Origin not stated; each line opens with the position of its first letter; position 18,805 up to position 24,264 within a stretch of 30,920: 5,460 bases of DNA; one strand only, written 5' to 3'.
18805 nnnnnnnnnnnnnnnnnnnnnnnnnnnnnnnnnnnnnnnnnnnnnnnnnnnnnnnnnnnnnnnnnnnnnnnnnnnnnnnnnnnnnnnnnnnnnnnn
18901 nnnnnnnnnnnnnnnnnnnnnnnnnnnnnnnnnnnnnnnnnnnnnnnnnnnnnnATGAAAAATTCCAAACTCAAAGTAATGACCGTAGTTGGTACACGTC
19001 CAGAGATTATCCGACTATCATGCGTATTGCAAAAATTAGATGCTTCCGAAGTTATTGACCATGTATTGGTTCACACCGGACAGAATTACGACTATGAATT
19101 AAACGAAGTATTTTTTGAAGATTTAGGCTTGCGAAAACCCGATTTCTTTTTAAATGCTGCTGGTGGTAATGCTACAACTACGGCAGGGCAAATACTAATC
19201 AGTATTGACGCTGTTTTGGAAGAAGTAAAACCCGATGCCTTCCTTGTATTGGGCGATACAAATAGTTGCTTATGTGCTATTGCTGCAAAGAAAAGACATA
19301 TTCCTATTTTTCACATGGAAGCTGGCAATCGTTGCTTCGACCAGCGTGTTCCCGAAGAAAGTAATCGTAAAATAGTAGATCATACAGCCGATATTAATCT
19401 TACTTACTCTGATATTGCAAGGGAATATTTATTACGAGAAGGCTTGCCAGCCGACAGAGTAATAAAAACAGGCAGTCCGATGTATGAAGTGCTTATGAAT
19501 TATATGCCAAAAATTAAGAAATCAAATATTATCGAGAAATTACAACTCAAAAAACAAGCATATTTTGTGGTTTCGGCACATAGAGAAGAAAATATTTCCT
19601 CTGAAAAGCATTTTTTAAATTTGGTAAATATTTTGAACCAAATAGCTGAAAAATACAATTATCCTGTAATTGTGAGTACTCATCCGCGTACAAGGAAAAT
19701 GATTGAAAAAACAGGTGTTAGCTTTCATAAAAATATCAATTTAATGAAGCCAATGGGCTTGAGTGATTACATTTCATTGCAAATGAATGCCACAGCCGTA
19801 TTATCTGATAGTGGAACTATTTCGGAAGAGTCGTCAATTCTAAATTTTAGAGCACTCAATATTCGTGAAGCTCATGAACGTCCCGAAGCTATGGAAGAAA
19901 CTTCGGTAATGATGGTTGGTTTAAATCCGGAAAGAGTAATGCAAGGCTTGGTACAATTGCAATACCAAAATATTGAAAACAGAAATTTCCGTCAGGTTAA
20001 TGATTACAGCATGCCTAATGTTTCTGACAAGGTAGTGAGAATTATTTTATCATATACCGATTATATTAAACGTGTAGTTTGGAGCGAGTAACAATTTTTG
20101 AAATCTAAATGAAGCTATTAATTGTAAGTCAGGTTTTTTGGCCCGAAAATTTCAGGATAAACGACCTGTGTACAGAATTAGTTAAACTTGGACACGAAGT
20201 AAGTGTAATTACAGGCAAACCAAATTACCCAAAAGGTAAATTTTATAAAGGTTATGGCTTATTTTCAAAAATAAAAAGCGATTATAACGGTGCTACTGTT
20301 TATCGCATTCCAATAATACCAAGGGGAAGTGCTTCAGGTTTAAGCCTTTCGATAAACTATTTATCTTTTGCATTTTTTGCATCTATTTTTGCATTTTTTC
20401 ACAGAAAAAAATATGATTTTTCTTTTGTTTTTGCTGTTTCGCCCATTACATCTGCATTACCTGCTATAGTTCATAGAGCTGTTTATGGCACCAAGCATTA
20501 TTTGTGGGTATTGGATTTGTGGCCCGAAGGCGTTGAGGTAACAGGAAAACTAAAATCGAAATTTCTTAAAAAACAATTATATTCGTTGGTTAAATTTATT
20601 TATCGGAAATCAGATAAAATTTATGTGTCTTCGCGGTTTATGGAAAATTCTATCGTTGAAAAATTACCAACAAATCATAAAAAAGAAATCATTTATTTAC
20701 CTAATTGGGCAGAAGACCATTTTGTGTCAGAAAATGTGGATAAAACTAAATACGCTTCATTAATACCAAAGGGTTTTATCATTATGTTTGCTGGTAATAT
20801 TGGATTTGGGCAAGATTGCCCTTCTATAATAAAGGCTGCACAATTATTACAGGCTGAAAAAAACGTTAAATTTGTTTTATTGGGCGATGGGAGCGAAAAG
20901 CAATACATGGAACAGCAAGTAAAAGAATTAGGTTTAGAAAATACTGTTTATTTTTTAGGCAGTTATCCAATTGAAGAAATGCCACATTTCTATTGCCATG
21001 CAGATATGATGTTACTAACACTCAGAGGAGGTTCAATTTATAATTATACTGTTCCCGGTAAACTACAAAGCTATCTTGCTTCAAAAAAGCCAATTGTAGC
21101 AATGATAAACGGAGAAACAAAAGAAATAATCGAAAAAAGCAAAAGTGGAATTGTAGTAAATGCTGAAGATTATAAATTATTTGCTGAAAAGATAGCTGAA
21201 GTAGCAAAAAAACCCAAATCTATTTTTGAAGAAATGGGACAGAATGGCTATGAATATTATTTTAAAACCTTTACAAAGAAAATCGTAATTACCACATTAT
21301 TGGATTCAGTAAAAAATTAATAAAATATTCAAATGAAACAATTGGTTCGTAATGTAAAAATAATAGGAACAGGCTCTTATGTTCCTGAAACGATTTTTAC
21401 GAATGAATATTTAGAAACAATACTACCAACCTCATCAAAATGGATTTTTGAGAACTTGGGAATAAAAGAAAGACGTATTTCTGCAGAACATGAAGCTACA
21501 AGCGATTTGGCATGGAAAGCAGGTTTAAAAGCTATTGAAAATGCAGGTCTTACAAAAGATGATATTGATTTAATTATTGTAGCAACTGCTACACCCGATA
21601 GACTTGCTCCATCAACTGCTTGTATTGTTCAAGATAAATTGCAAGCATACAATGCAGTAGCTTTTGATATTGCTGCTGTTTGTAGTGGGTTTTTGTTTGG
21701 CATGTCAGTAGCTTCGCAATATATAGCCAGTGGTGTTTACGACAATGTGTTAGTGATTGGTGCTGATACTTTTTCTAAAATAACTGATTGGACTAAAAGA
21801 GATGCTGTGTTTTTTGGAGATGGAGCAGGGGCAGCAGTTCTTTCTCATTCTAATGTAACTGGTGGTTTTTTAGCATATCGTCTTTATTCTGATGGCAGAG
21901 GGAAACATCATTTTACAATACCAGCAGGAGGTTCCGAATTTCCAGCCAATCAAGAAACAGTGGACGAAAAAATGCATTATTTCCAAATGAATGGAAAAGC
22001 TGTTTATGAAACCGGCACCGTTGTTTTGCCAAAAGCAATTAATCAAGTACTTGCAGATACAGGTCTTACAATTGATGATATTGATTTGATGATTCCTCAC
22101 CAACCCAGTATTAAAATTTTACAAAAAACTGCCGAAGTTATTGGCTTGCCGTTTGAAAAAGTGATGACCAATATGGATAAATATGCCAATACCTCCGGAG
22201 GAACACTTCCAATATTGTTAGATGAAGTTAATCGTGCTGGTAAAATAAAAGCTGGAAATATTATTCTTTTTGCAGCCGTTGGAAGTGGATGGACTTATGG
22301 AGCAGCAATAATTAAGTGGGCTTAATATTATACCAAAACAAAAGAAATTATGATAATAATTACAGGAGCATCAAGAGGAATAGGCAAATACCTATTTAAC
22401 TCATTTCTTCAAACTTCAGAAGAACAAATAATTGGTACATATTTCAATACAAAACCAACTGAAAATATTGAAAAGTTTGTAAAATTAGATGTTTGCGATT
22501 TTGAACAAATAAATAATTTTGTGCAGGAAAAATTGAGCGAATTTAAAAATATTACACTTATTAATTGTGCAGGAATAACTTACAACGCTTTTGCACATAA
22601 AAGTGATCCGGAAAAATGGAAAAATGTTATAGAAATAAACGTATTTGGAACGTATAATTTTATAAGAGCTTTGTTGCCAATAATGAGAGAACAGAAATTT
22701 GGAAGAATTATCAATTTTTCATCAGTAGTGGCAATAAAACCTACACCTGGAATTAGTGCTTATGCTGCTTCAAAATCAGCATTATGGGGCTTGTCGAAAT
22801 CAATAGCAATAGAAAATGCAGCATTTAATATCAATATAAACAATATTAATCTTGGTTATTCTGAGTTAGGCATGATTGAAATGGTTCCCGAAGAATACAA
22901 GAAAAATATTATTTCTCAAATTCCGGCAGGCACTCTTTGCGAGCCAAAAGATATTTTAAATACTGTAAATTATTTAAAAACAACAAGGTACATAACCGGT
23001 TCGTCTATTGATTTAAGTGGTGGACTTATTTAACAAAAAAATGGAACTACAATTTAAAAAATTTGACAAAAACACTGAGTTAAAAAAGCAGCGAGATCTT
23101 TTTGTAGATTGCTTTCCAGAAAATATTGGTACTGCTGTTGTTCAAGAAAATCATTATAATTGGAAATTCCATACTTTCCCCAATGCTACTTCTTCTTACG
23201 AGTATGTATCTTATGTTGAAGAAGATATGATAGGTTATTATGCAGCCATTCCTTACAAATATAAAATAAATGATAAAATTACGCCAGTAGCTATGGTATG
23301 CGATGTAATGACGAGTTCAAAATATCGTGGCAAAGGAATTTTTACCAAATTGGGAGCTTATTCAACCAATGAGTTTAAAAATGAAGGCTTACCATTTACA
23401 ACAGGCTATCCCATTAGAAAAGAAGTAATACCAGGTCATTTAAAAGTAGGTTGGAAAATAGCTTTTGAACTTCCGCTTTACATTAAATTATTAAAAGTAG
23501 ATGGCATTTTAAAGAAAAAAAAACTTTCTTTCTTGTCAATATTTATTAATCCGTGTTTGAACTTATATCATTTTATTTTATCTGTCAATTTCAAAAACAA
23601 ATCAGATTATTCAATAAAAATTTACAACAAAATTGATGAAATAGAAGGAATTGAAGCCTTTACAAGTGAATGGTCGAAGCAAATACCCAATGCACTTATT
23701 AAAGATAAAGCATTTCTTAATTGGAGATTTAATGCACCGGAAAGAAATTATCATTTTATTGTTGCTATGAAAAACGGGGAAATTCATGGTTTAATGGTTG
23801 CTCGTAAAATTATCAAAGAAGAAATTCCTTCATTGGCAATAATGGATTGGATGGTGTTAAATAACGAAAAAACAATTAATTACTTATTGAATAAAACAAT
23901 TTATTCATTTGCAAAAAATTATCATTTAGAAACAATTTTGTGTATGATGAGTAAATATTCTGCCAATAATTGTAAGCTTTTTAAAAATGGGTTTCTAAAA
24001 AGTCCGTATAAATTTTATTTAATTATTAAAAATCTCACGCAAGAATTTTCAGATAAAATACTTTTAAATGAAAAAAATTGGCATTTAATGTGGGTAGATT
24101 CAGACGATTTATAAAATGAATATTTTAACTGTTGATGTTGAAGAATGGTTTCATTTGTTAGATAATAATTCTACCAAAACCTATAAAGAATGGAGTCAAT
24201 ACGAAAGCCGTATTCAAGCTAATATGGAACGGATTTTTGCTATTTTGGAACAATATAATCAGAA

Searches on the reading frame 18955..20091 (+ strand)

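Call 10: search_protein_families(library=pfam, proteins=[window:18955-20091:+])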
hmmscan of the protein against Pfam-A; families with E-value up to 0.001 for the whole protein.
window:18955-20091:+ (378 aa): 1 family
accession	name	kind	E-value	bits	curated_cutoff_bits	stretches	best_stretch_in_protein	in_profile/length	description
PF02350.25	Epimerase_2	-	3.3e-95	319.3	30.6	1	27-364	2-346/347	UDP-N-acetylglucosamine 2-epimerase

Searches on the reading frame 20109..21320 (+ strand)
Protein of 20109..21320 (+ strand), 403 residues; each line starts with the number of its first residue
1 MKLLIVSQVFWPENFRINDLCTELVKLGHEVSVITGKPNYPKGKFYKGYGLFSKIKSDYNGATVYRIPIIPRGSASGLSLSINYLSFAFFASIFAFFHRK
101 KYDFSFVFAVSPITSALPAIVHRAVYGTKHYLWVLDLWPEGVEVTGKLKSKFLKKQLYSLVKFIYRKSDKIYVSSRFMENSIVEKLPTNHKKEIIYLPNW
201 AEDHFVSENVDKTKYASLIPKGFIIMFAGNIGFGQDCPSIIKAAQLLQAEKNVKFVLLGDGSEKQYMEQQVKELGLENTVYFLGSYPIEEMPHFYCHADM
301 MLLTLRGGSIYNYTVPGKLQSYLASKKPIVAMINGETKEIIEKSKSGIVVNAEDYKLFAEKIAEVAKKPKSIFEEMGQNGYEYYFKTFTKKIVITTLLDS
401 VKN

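Call 11: search_protein_families(library=pfam, proteins=[window:20109-21320:+])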
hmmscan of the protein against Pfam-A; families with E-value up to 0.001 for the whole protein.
window:20109-21320:+ (403 aa): 5 families
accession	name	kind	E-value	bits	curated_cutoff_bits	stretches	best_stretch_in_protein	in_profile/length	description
PF13692.12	Glyco_trans_1_4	-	8.5e-20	71.9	27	1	224-366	3-140/142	Glycosyl transferases group 1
PF00534.26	Glycos_transf_1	-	5.4e-19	68.8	26.4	1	220-382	13-171/172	Glycosyl transferases group 1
PF13579.12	Glyco_trans_4_4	-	6.6e-10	40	29.7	1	16-200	6-158/158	Glycosyl transferase 4-like domain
PF13439.12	Glyco_transf_4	-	1.6e-08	35.2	28.5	1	17-196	8-163/170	Glycosyltransferase Family 4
PF13524.12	Glyco_trans_1_2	-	2.4e-05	24.7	25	1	249-398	11-143/144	Glycosyl transferase-like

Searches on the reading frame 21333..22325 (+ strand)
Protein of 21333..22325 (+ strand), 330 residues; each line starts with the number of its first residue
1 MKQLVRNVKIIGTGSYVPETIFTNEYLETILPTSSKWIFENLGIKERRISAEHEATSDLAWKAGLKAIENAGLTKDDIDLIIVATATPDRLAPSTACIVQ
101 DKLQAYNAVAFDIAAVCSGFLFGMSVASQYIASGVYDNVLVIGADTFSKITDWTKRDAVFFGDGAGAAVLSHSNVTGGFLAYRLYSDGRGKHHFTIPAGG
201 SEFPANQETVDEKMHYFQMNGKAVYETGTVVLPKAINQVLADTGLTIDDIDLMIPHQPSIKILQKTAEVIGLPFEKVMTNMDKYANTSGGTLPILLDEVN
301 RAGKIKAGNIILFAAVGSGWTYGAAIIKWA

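Call 11: search_protein_families(library=pfam, proteins=[window:21333-22325:+])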
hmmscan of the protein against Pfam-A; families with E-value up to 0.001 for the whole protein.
window:21333-22325:+ (330 aa): 3 families
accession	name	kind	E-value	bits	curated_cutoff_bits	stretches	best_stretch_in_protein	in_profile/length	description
PF08541.16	ACP_syn_III_C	-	1.2e-29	102.7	26.6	1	240-329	1-90/90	3-Oxoacyl-[acyl-carrier-protein (ACP)] synthase III C terminal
PF08545.16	ACP_syn_III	-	3.8e-27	94.4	24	1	111-188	1-80/80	3-Oxoacyl-[acyl-carrier-protein (ACP)] synthase III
PF00108.29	Thiolase_N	-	5.4e-06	26.4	26.4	1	52-157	19-125/260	Thiolase, N-terminal domain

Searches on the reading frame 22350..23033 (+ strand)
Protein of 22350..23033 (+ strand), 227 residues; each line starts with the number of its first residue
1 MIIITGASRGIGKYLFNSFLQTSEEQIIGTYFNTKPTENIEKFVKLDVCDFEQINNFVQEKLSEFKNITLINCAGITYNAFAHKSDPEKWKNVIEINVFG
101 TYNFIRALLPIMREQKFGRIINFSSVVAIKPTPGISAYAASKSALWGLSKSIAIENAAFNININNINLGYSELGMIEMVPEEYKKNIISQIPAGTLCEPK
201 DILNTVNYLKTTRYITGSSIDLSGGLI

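Call 11: search_protein_families(library=pfam, proteins=[window:22350-23033:+])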
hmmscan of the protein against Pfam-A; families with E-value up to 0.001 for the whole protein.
window:22350-23033:+ (227 aa): 4 families
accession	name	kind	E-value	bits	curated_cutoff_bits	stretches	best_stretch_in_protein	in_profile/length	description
PF00106.31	adh_short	-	1.2e-36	126.5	26.6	1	2-177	3-188/195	short chain dehydrogenase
PF13561.12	adh_short_C2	-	1.1e-33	117.2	27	1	6-226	1-235/236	Enoyl-(Acyl carrier protein) reductase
PF08659.16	KR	-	8.6e-08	32.7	22.6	1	42-150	56-161/180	KR domain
PF01370.27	Epimerase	-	8.8e-07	29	20.9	1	2-129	1-119/240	NAD dependent epimerase/dehydratase family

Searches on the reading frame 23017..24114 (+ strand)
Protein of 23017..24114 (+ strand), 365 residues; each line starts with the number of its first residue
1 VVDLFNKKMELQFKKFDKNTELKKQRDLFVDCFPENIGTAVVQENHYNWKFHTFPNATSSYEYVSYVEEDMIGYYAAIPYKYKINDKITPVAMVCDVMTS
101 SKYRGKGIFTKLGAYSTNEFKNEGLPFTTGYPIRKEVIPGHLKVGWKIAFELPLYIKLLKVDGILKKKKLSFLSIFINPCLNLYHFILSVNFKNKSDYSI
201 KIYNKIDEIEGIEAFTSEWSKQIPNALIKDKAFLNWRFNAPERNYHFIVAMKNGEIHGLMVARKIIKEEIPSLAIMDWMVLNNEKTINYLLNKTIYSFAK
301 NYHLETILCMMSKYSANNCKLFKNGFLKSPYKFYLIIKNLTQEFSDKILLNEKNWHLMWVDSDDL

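Call 11: search_protein_families(library=pfam, proteins=[window:23017-24114:+])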
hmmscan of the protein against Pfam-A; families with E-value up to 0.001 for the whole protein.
window:23017-24114:+ (365 aa): 2 families
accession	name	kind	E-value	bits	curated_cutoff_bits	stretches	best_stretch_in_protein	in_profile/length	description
PF13527.13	Acetyltransf_9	-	5.5e-13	49.5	25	1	21-135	9-116/127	Acetyltransferase (GNAT) domain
PF00583.31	Acetyltransf_1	-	2.5e-05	25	20.7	0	26-125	5-93/116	Acetyltransferase (GNAT) family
